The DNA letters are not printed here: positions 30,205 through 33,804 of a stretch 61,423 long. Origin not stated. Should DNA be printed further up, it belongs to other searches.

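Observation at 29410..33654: Giant 1414-aa cytoplasmic coiled-coil protein built around an intact ABC1/UbiB-type atypical kinase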

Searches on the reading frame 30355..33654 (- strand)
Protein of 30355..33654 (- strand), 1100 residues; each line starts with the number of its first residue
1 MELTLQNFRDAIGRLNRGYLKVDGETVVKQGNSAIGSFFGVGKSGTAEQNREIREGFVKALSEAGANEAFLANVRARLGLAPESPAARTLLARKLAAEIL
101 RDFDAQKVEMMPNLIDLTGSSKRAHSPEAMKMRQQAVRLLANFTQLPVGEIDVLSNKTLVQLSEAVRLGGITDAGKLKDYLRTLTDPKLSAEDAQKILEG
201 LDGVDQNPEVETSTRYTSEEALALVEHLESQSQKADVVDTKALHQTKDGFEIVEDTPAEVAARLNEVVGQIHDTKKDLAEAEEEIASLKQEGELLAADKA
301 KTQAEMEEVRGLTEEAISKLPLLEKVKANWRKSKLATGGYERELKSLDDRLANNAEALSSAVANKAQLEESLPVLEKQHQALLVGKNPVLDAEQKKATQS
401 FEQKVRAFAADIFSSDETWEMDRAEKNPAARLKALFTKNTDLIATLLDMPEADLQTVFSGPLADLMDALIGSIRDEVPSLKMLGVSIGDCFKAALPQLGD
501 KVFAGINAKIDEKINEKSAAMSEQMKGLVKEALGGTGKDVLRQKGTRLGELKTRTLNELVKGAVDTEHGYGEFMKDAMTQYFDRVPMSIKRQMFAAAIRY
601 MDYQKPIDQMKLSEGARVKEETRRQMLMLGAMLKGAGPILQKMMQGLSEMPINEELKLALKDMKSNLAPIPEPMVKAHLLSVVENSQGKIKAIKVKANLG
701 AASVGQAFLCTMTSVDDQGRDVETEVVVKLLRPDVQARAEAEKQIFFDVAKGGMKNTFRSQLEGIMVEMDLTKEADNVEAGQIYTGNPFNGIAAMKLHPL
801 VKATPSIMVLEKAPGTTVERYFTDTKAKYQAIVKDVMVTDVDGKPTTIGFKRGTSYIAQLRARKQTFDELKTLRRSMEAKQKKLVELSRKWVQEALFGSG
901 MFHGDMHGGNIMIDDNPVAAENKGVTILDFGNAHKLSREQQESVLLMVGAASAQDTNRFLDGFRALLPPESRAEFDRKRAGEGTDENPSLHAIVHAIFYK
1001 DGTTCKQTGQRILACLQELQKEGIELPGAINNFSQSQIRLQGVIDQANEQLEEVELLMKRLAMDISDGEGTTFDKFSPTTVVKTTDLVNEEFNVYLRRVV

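Call 38: predict_structure(alignment_id=A2)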
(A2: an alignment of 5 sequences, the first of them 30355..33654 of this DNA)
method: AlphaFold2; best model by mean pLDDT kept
length: 1100 residues; sequences in the alignment: 5
mean_pLDDT: 53.5   pTM: 0.30
mean pLDDT of the five models: 53.5, 52.9, 51.8, 49.8, 48.2
residues with pLDDT >= 90: 5; 70-90: 243; 50-70: 355; < 50: 497
segments of 3 or more residues with pLDDT < 50: 1-6, 8-47, 82-104, 210-259, 383-399, 419-425, 532-575, 635-675, 683-686, 699-704, 732-816, 892-960, 962-971, 981-1020, 1022-1034, 1067-1085, 1098-1100
pLDDT, mean of each block of 10 residues (from residue 1): 40 36 26 31 42 63 63 61 47 42 48 61 60 68 61 66 66 66 59 68 60 32 36 32 36 42 60 78 88 89 87 80 82 86 89 88 86 72 38 34 65 53 55 73 77 62 73 71 63 76 75 73 63 40 30 30 32 49 60 60 52 59 54 46 34 34 34 47 52 62 51 75 63 41 34 32 30 27 25 26 28 38 74 74 64 63 76 74 56 40 24 27 28 34 36 38 44 57 39 40 37 46 40 51 68 78 53 34 43 48
secondary structure, 60 per line:
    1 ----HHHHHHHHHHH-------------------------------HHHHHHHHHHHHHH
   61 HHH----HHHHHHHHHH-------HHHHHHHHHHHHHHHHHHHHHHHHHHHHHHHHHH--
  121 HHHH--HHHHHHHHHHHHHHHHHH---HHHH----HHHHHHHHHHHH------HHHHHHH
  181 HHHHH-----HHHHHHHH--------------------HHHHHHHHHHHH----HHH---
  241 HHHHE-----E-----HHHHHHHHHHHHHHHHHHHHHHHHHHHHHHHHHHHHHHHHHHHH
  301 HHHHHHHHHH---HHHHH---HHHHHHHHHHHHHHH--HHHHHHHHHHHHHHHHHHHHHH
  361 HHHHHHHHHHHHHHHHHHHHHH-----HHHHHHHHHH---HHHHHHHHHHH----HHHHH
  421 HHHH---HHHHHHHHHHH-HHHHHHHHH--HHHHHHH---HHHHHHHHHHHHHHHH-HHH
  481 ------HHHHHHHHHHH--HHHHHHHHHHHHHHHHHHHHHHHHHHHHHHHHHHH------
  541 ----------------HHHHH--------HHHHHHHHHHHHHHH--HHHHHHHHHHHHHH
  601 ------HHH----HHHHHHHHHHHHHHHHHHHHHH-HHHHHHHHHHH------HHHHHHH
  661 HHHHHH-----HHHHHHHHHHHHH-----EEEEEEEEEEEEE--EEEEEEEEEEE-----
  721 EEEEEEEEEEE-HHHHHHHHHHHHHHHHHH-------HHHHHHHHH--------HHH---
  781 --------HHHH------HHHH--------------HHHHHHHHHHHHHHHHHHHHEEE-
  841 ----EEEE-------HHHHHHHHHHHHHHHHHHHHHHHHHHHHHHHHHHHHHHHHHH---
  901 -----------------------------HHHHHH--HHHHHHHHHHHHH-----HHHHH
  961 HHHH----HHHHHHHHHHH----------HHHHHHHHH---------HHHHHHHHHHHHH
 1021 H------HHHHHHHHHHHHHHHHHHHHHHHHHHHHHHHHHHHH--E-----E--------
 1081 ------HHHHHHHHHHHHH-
elements in order (helices of 4 or more, strands of 3 or more residues): H5-15 H47-63 H68-77 H85-118 H121-124 H127-144 H148-151 H156-167 H174-185 H191-198 H219-230 H241-244 H257-310 H314-318 H322-336 H339-382 H388-397 H401-411 H416-424 H428-438 H440-448 H451-457 H461-476 H487-497 H500-534 H557-561 H570-584 H587-600 H614-635 H637-647 H654-666 H672-684 E690-702 E705-715 E721-731 H733-750 H758-766 H789-792 H799-802 H817-836 E837-839 E845-848 H856-897 H930-935 H938-950 H956-964 H969-979 H990-998 H1008-1021 H1028-1063 H1087-1099

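Call 43: search_protein_representatives(alignment_id=A2)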
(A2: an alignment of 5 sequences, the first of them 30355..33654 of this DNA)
Query: 5 sequences, 1096 profile positions. Proteins with E-value up to 0.001 (for the whole library): 860; up to 1e-10: 609; up to 1e-30: 445. The best 150 are listed.
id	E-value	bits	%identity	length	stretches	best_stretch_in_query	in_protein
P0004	0.0e+00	2180.7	-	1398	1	1-1095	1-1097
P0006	1.6e-127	443.5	-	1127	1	398-1080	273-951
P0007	2.6e-124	432.8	-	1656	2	548-1073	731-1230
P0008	3.7e-122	425.7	-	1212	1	401-1067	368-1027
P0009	3.7e-121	422.3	-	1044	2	403-1061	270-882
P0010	4.0e-121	422.3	-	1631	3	553-1070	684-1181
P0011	4.1e-121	422.2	-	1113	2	567-1067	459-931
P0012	6.8e-121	421.5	-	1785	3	535-1076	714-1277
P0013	6.4e-120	418.3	-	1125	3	554-1070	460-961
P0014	1.7e-117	410.2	-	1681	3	402-1063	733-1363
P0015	1.4e-116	407.2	-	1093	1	402-1063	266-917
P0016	1.4e-115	403.9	-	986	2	403-1063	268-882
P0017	1.9e-115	403.4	-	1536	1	502-1058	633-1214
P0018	5.8e-115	401.8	-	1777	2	540-1057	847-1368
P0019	1.3e-114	400.7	-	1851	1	317-1056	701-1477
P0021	7.7e-114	398.1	-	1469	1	531-1078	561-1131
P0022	2.8e-113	396.2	-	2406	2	537-1076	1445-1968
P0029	4.7e-111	388.9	-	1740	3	531-1063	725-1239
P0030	6.7e-111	388.4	-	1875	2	551-1073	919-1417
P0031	2.2e-110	386.6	-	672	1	551-1078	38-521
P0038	1.2e-108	380.9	-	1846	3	490-1069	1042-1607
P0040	1.4e-108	380.7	-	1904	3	374-1060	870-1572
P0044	1.2e-107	377.6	-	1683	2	539-1068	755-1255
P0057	1.6e-104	367.2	-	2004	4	499-1075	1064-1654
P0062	4.0e-104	365.9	-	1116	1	387-1065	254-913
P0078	1.3e-99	351.0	-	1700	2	541-1065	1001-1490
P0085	2.5e-98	346.8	-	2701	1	393-1070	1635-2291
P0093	5.8e-97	342.2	-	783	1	610-1075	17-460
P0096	1.2e-96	341.1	-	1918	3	567-1065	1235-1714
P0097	1.7e-96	340.7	-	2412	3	751-1070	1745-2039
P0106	4.2e-95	336.1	-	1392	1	539-1065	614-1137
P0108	6.2e-95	335.5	-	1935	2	553-1065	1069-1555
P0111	1.3e-94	334.5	-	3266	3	501-1079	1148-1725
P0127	1.9e-92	327.2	-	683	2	554-993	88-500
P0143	1.3e-89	317.9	-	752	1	643-1061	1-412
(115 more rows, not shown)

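Call 45: list_cluster_members(proteins=[P0006, P0007, P0008, P0009, P0010, P0012, P0022, P0031, P0085, P0111])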
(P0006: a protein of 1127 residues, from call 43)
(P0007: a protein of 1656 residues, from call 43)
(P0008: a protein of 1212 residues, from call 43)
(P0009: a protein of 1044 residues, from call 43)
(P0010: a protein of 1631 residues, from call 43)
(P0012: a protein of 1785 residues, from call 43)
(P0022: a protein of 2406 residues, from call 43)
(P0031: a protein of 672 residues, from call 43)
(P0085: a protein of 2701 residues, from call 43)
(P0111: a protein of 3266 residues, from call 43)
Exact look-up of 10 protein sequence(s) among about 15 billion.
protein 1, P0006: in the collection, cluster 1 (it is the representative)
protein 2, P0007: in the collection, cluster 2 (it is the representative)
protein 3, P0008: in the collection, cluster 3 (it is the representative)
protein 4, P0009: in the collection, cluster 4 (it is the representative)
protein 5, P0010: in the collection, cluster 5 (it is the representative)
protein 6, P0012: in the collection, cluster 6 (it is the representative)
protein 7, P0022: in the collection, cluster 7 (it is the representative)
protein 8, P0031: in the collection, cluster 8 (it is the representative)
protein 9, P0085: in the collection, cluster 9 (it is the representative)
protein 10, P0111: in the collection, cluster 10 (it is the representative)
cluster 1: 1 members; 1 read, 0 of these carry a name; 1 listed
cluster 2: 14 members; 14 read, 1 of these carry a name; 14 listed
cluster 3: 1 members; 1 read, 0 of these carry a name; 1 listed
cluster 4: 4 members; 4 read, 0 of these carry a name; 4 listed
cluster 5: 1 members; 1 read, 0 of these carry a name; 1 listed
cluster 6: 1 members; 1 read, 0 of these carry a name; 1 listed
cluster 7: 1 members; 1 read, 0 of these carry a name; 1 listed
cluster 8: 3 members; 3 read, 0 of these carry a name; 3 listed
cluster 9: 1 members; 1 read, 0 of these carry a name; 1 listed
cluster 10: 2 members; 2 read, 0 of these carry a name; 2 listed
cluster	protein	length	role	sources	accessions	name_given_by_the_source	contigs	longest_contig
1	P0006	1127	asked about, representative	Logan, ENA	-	-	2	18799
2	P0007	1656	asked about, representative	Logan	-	-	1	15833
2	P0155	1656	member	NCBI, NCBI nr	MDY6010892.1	MAG: AarF/UbiB family protein [Duodenibacillus sp.] | AarF/UbiB family protein [Duodenibacillus sp.]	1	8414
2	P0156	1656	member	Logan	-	-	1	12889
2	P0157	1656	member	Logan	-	-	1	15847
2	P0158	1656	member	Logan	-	-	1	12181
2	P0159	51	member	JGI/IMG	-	-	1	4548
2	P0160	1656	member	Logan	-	-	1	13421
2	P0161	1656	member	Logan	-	-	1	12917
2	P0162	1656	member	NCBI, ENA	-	-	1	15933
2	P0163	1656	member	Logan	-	-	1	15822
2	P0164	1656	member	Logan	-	-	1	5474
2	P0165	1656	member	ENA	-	-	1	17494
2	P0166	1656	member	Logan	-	-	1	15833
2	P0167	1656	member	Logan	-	-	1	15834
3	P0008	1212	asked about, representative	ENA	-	-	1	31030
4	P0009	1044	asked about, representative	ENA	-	-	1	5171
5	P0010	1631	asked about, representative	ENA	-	-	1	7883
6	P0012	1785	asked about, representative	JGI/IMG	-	-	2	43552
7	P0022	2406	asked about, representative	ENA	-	-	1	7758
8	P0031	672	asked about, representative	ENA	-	-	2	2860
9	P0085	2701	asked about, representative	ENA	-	-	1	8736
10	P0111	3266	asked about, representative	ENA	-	-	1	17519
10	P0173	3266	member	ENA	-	-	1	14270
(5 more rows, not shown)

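Call 46: search_protein_families(library=pfam, proteins=[P0006, P0007, P0008, P0009, P0012, P0022], max_evalue=0.001)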
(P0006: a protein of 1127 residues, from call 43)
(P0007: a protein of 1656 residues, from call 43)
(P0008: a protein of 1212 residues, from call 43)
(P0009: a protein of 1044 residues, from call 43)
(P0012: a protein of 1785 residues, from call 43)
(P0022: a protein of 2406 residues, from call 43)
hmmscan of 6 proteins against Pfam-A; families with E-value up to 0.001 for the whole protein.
P0006 (1127 aa): 3 families
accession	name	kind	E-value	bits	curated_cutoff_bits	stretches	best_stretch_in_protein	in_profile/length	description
PF03109.22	ABC1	-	1.2e-13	51.2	22.9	1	764-841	163-241/244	ABC1 atypical kinase-like domain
PF01636.29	APH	-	0.00018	21.8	23.2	1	786-815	167-198/239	Phosphotransferase enzyme family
PF19974.5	TCAD9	-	0.00094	18.9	40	0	786-814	296-324/429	Ternary complex associated domain 9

P0007 (1656 aa): 2 families
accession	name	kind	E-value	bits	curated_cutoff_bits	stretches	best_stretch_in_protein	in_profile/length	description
PF03109.22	ABC1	-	1.6e-17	63.9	22.9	1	879-1118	36-232/244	ABC1 atypical kinase-like domain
PF01636.29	APH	-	6.9e-07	29.7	23.2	1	1028-1101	120-198/239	Phosphotransferase enzyme family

P0008 (1212 aa): 4 families
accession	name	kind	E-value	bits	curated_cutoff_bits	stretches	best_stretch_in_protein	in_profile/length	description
PF03109.22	ABC1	-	3.3e-16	59.6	22.9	2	860-922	170-233/244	ABC1 atypical kinase-like domain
PF01636.29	APH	-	3.2e-07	30.8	23.2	1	700-904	22-198/239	Phosphotransferase enzyme family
PF19974.5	TCAD9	-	0.0006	19.5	40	0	877-904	298-325/429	Ternary complex associated domain 9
PF00069.31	Pkinase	-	0.00095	19.1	31.7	0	873-912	114-154/263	Protein kinase domain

P0009 (1044 aa): 4 families
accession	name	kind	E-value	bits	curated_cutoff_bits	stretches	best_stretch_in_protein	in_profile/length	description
PF03109.22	ABC1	-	2.4e-15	56.8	22.9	1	544-787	35-238/244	ABC1 atypical kinase-like domain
PF01636.29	APH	-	3.8e-06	27.3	23.2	1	691-764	122-198/239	Phosphotransferase enzyme family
PF00069.31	Pkinase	-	0.00011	22.2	31.7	1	733-772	114-154/263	Protein kinase domain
PF19974.5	TCAD9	-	0.0002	21.1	40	1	736-763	297-324/429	Ternary complex associated domain 9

P0012 (1785 aa): 1 family
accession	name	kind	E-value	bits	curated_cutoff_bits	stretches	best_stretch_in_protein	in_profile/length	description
PF03109.22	ABC1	-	1e-13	51.5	22.9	2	1060-1164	159-240/244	ABC1 atypical kinase-like domain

P0022 (2406 aa): 1 family
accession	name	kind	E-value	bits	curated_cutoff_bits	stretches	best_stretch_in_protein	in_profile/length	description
PF03109.22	ABC1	-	2e-14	53.8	22.9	1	1586-1855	35-237/244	ABC1 atypical kinase-like domain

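Call 53: find_encoding_contigs(protein=P0143, flank=10000, max_places=2)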
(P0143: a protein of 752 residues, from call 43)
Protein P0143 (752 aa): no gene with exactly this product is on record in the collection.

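Call 56: find_encoding_contigs(protein=P0093, flank=10000, max_places=2)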
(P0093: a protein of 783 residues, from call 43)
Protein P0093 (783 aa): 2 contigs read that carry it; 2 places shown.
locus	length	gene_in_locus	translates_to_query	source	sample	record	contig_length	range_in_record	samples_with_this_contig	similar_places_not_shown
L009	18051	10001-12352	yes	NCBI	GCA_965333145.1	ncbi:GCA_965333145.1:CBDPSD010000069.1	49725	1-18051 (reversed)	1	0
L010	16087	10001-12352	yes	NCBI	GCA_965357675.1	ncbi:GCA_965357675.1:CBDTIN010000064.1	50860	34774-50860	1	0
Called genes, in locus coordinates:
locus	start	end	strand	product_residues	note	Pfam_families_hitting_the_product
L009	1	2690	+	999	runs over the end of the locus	-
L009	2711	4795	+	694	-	-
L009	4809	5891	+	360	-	PF09684:Tail_P2_I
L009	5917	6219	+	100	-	PF01740:STAS, PF13466:STAS_2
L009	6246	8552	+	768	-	PF22977:WHD (weak), PF00004:AAA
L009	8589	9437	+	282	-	-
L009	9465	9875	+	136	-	-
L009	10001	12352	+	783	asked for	PF03109:ABC1, PF01636:APH (weak), PF03109:ABC1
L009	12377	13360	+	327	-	PF00583:Acetyltransf_1 (weak)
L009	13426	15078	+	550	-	PF00375:SDF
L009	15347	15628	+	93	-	-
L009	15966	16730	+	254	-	-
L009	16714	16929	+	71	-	PF08843:AbiEii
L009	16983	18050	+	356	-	?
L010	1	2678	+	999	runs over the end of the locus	-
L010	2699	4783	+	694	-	-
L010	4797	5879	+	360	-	PF09684:Tail_P2_I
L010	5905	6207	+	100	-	PF01740:STAS, PF13466:STAS_2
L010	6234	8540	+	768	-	PF22977:WHD (weak), PF00004:AAA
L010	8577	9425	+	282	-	-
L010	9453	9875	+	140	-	-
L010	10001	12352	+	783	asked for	PF03109:ABC1, PF01636:APH (weak), PF03109:ABC1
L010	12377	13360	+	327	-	PF00583:Acetyltransf_1 (weak)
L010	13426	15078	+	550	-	PF00375:SDF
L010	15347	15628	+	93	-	-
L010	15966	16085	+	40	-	?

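Call 57: find_encoding_contigs(protein=P0127, flank=10000, max_places=2)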
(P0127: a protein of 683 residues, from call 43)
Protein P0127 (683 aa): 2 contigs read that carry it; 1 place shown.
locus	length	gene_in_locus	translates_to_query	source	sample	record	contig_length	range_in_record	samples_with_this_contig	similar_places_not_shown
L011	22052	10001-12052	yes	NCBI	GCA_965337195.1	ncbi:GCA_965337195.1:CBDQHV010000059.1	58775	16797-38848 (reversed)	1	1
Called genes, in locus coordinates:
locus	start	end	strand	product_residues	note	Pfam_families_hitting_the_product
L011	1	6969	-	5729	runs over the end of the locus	-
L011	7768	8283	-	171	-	-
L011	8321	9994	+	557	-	-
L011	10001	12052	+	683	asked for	PF03109:ABC1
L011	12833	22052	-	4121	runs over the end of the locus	PF13385:Laminin_G_3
